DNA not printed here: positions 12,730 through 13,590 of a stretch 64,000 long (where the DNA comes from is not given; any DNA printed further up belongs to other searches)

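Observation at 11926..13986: HTH-TPR (RRNPP-like architecture) regulator followed by two tandem paralogous membrane proteins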

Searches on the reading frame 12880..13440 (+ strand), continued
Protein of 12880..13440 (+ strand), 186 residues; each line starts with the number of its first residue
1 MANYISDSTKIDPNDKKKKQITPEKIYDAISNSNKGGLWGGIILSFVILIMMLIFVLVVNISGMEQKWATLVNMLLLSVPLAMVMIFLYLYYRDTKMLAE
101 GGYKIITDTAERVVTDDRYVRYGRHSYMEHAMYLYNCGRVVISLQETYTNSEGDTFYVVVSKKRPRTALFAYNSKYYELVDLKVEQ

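Call 31: find_related_loci(query=A1, collection=genome_contigs, flank=8000)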
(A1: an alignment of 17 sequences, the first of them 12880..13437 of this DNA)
Query A1 (186 aa) in genome_contigs; peptide patterns used: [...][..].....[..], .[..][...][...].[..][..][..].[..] (x = any residue, [..] = any of these).
101 stretches matched a pattern; 15 encode a relative of the query (tblastn E <= 1e-3); 15 distinct loci.
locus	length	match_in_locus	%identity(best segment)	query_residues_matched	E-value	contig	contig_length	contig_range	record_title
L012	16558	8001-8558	82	1-186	1e-96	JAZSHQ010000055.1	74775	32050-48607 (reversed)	MAG: Eubacteriales bacterium isolate T1900044574_TS20190040.MAGScoT_cleanbin_000056 SGB_479_k141_474368, whole genome sh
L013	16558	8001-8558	75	1-186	2e-95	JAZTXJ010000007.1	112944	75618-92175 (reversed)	MAG: Eubacteriales bacterium isolate T1900045330_YK20190019.MAGScoT_cleanbin_000034 SGB_6515_k141_2584653, whole genome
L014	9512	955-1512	74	1-186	1e-93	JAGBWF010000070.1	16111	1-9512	MAG: Clostridia bacterium isolate RGIG9503 Yak_Cecum-5__c281723, whole genome shotgun sequence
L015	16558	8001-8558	70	1-186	4e-86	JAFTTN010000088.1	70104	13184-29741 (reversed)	MAG: Clostridia bacterium isolate RGIG4136 Roe_deer_Colon-1__c822780, whole genome shotgun sequence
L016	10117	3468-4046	46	1-185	2e-51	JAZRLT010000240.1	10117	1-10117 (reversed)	MAG: Eubacteriales bacterium isolate T1900045429_YK20190120.MAGScoT_cleanbin_000059 SGB_7090_k141_1318627, whole genome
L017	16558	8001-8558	47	1-186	3e-49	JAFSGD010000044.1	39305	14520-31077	MAG: Clostridia bacterium isolate RGIG3112 Goat_Rectum-6__c449506, whole genome shotgun sequence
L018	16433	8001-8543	43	1-177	3e-47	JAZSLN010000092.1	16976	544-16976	MAG: Eubacteriales bacterium isolate T1900044557_TS20190023.MAGScoT_cleanbin_000109 SGB_321_k141_2836755, whole genome s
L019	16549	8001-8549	44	1-179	2e-42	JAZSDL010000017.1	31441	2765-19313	MAG: Eubacteriales bacterium isolate T1900044598_TS20190064.MAGScoT_cleanbin_000015 SGB_675_k141_1860704, whole genome s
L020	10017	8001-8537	44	1-179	2e-40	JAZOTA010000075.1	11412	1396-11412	MAG: Eubacteriales bacterium isolate T1900045541_YK20190235.MAGScoT_cleanbin_000054 SGB_7811_k141_2372411, whole genome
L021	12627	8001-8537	44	1-179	2e-39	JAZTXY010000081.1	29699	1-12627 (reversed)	MAG: Eubacteriales bacterium isolate T1900045328_YK20190017.MAGScoT_cleanbin_000040 SGB_6486_k141_1766059, whole genome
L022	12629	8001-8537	44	1-179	6e-39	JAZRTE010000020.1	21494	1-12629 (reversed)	MAG: Eubacteriales bacterium isolate T1900045344_YK20190034.MAGScoT_cleanbin_000026 SGB_6686_k141_2807528, whole genome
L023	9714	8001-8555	41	1-183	3e-38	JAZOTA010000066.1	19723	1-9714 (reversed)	MAG: Eubacteriales bacterium isolate T1900045541_YK20190235.MAGScoT_cleanbin_000054 SGB_7811_k141_1153568, whole genome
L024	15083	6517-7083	38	1-183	5e-35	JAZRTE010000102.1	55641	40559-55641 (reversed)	MAG: Eubacteriales bacterium isolate T1900045344_YK20190034.MAGScoT_cleanbin_000026 SGB_6686_k141_1533757, whole genome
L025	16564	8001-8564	39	1-183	2e-34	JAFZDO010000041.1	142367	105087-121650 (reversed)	MAG: Clostridia bacterium isolate RGIG7669 Water_buffalos_Rectum-1__c989018, whole genome shotgun sequence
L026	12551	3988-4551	39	1-183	2e-33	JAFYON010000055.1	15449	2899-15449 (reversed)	MAG: Clostridia bacterium isolate RGIG7278 Water_buffalos_Cecum-4__c265046, whole genome shotgun sequence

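Call 46: search_protein_families(library=phrogs, proteins=[window:12880-13440:+, P0158, P0165, P0172, P0178, P0200], max_evalue=0.01)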
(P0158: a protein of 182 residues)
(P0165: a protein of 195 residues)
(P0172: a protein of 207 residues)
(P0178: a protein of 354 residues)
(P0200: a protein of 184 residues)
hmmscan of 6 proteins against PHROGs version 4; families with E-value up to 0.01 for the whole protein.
window:12880-13440:+ (186 aa): 0 families

P0158 (182 aa): 0 families

P0165 (195 aa): 0 families

P0172 (207 aa): 0 families

P0178 (354 aa): 0 families

P0200 (184 aa): 1 family
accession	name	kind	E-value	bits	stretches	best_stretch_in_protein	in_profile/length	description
phrog_27713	-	unknown function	0.0084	17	0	13-60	26-75/82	-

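Call 47: search_protein_families(library=padloc, proteins=[window:12880-13440:+, P0158, P0165, P0172, P0178, P0200], max_evalue=0.01)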
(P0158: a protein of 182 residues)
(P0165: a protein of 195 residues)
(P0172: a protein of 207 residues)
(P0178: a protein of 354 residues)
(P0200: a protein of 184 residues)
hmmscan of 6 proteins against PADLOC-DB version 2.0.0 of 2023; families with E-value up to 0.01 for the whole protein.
window:12880-13440:+ (186 aa): 0 families

P0158 (182 aa): 0 families

P0165 (195 aa): 0 families

P0172 (207 aa): 0 families

P0178 (354 aa): 0 families

P0200 (184 aa): 0 families

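Call 59: find_homologous_proteins(query=A2, max_evalue=0.001)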
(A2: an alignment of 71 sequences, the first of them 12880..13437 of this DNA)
Query A2 (71 sequences) (186 aa, profile of the alignment): 58 proteins with E <= 0.001 among 4652 candidates.
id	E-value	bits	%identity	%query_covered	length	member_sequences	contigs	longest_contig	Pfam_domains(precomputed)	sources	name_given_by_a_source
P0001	1.0e-47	180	100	100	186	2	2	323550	-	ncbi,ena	-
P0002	3.8e-47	178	82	100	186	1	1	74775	-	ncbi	-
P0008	8.8e-47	177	52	96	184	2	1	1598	-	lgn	-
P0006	1.9e-46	176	60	99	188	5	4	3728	-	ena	-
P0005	2.0e-46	176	70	100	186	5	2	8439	-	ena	-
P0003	5.6e-46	174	78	100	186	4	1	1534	-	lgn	-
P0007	2.6e-45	172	52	99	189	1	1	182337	-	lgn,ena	-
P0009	4.0e-45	172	47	98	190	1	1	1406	-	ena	-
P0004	2.7e-44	169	74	100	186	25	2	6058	-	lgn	-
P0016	4.4e-43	165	39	96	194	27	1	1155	-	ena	-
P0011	4.8e-43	165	43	99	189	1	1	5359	-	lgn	-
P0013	4.8e-42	162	42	99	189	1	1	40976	PF07332.17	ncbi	-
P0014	2.1e-41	160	40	98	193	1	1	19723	-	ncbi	-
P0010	7.0e-41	158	44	100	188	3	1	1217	-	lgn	-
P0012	1.6e-40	157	44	99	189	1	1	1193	-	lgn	-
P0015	5.9e-37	145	38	98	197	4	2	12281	-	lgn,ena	-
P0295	6.4e-33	132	32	58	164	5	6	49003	-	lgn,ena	-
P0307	5.2e-31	126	26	30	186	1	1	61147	-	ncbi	-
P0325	1.6e-26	111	-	-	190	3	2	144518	-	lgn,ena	-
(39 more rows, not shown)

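Call 60: find_encoding_contigs(protein=P0307, flank=4000, max_places=2)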
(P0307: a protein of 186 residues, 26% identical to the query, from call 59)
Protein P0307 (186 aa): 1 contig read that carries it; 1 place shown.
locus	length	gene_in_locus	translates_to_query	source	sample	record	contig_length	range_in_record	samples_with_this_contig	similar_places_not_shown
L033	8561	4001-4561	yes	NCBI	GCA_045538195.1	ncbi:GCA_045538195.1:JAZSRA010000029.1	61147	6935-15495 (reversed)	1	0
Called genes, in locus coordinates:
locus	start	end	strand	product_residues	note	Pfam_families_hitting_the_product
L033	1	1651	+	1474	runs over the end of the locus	-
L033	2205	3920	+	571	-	-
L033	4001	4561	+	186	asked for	-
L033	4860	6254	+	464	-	PF01235:Na_Ala_symp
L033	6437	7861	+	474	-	PF03951:Gln-synt_N, PF00120:Gln-synt_C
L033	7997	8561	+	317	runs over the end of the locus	PF02811:PHP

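Call 61: find_encoding_contigs(protein=P0325, flank=4000, max_places=2)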
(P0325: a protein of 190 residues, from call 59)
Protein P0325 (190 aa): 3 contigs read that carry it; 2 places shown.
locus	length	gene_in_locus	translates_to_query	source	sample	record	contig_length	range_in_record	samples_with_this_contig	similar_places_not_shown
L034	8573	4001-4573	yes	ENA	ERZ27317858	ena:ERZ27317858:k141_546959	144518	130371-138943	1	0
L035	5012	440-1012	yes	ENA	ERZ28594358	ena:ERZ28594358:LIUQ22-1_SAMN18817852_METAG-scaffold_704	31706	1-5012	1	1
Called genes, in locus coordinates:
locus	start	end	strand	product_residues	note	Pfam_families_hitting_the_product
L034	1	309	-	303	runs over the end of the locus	PF00389:2-Hacid_dh, PF02826:2-Hacid_dh_C, PF00670:AdoHcyase_NAD (weak), PF03446:NAD_binding_2 (faint)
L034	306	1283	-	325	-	PF01757:Acyl_transf_3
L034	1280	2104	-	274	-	PF03328:HpcH_HpaI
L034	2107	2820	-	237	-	PF02397:Bac_transf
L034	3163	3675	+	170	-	-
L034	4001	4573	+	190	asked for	-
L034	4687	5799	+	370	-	PF14307:Glyco_tran_WbsX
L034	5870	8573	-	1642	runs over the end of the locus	-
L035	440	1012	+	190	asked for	-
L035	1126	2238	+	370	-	PF14307:Glyco_tran_WbsX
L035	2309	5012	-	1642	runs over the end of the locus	-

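Call 62: find_encoding_contigs(protein=P0295, flank=4000, max_places=3)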
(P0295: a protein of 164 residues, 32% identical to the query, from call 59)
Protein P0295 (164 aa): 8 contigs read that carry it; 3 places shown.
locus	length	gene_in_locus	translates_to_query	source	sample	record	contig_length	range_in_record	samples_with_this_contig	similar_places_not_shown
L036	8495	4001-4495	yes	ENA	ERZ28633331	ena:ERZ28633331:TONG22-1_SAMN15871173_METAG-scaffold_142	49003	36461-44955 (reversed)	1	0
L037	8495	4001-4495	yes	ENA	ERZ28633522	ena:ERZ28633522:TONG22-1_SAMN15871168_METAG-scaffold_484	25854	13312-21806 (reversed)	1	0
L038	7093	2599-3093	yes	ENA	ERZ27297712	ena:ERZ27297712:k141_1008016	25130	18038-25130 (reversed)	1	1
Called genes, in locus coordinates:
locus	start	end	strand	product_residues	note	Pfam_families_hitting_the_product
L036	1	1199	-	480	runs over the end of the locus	PF08245:Mur_ligase_M, PF02875:Mur_ligase_C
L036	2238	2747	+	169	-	-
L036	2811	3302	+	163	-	PF13079:DUF3916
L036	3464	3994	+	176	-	-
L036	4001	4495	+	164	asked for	-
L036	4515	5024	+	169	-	-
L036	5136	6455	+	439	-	PF01381:HTH_3, PF12844:HTH_19, PF13560:HTH_31, PF06271:RDD (weak)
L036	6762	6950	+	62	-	-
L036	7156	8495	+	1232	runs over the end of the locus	PF16586:DUF5060, PF13204:Apiosidase, PF12904:Collagen_bind_2 (faint), PF00754:F5_F8_type_C, PF22633:F5_F8_type_C_2, PF00754:F5_F8_type_C, PF22633:F5_F8_type_C_2, PF00754:F5_F8_type_C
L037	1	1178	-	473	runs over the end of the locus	PF08245:Mur_ligase_M, PF02875:Mur_ligase_C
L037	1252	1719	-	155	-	-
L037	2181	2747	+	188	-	-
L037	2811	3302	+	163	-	PF13079:DUF3916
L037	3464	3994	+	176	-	-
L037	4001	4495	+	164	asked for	-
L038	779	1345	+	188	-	-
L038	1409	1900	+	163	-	PF13079:DUF3916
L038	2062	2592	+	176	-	-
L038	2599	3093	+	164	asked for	-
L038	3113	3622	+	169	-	-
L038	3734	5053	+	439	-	PF01381:HTH_3, PF12844:HTH_19, PF13560:HTH_31, PF06271:RDD (weak)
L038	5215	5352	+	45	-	-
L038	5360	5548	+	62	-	-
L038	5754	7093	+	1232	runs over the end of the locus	PF16586:DUF5060, PF13204:Apiosidase, PF12904:Collagen_bind_2 (faint), PF00754:F5_F8_type_C, PF22633:F5_F8_type_C_2, PF00754:F5_F8_type_C, PF22633:F5_F8_type_C_2, PF00754:F5_F8_type_C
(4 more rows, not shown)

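Call 71: fold_search(model_id=the predicted structure, library=viral)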
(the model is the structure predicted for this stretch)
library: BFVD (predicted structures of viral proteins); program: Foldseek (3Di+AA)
matches with E <= 10: 570; with E <= 0.001: 0
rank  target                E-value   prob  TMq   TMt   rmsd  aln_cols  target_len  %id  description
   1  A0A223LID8            3.1e-03  0.94  0.26  0.32   9.8       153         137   12  Uncharacterized protein [Erwinia phage vB_EamM_Joad]
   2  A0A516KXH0            8.1e-03  0.98  0.27  0.46  10.8       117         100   16  (no name in the UniProt tables at hand)
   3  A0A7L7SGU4            1.2e-02  0.99  0.28  0.43  11.9       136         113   10  (no name in the UniProt tables at hand)
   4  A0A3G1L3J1            2.4e-02  0.41  0.20  0.20  18.0       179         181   11  Uncharacterized protein [Synechococcus phage S-CBWM1]
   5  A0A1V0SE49            2.7e-02  0.96  0.27  0.42   6.5       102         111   12  Uncharacterized protein [Indivirus ILV1]
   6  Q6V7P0                4.4e-02  0.85  0.24  0.37   6.0        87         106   13  Uncharacterized protein [Burkholderia phage Bcep22]
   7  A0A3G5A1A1            4.9e-02  0.94  0.29  0.28   8.0       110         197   11  Uncharacterized protein [Faunusvirus sp.]
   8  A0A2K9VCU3            6.2e-02  0.14  0.19  0.18  14.0       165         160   11  Uncharacterized protein [Lactobacillus phage Bacchae]
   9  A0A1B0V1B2            9.5e-02  0.25  0.16  0.25  12.8       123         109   10  (no name in the UniProt tables at hand)
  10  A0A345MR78            1.0e-01  0.95  0.25  0.44   4.6        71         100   15  (no name in the UniProt tables at hand)
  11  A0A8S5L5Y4            1.2e-01  0.87  0.24  0.49   7.6        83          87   13  Uncharacterized protein [Siphoviridae sp. ctD4R19]
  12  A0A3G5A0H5            1.4e-01  0.72  0.27  0.27  11.4       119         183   10  Uncharacterized protein [Faunusvirus sp.]
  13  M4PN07                1.8e-01  0.57  0.29  0.39   6.3       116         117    9  Uncharacterized protein [Sulfitobacter phage phiCB2047-B]
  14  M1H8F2                2.1e-01  0.63  0.26  0.09   6.5        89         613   15  (no name in the UniProt tables at hand)
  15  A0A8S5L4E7            2.2e-01  0.14  0.14  0.07  29.1       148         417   11  Maturation protein [ssRNA phage SRR6254353_1]
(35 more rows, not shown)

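Call 76: search_dna_similar(query=window:12880-13437:+, collection=phages, mode=protein, max_rows=10, max_evalue=0.01)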
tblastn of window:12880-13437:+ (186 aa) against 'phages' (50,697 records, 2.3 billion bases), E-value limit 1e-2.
No match.
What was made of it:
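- On Holins (Phage_holin_3_6, PF07332): No PHROG hit and no phage record carries a homologue (calls 46, 76).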

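Call 77: search_dna_similar(query=window:12880-13437:+, collection=plasmids, mode=protein, max_rows=10, max_evalue=0.01)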
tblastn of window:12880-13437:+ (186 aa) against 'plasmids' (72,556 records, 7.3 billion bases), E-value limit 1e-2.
No match.

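Call 84: search_protein_families(library=pfam, proteins=[L013:6229-6921:+, L013:6903-7481:+, L020:5453-5956:+, L020:5981-7324:+, L020:7334-7978:+, L020:8567-9016:+, L036:4515-5024:+, L017:5751-7877:+], max_evalue=0.001)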
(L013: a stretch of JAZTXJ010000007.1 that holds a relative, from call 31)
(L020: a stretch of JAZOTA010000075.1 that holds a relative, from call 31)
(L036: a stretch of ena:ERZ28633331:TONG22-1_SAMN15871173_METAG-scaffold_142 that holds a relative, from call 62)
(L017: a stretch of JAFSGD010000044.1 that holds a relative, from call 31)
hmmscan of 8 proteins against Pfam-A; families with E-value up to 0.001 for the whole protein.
L013:6229-6921:+ (230 aa): 2 families
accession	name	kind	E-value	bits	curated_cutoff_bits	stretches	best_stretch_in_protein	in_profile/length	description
PF01909.29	NTP_transf_2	-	3.9e-06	27.6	21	1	18-60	4-44/93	Nucleotidyltransferase domain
PF18765.7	Polbeta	-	0.00019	22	26.9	1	29-66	14-51/93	Polymerase beta, Nucleotidyltransferase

L013:6903-7481:+ (192 aa): 1 family
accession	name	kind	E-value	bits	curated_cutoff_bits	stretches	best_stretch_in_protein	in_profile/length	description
PF13238.12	AAA_18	-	5.7e-08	33.7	29.4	1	10-113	1-114/128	AAA domain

L020:5453-5956:+ (167 aa): 0 families

L020:5981-7324:+ (447 aa): 0 families

L020:7334-7978:+ (214 aa): 0 families

L020:8567-9016:+ (149 aa): 0 families

L036:4515-5024:+ (169 aa): 0 families

L017:5751-7877:+ (708 aa): 3 families
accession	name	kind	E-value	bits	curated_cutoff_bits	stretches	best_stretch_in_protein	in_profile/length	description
PF00404.24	Dockerin_1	-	1.5e-11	44.7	22.9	1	646-700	1-55/57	Dockerin type I domain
PF07581.17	Glug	-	3.1e-08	33.9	20.5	0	195-217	1-24/28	The GLUG motif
PF00036.39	EF-hand_1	-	0.00045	20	25.4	0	676-694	4-22/29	EF hand domain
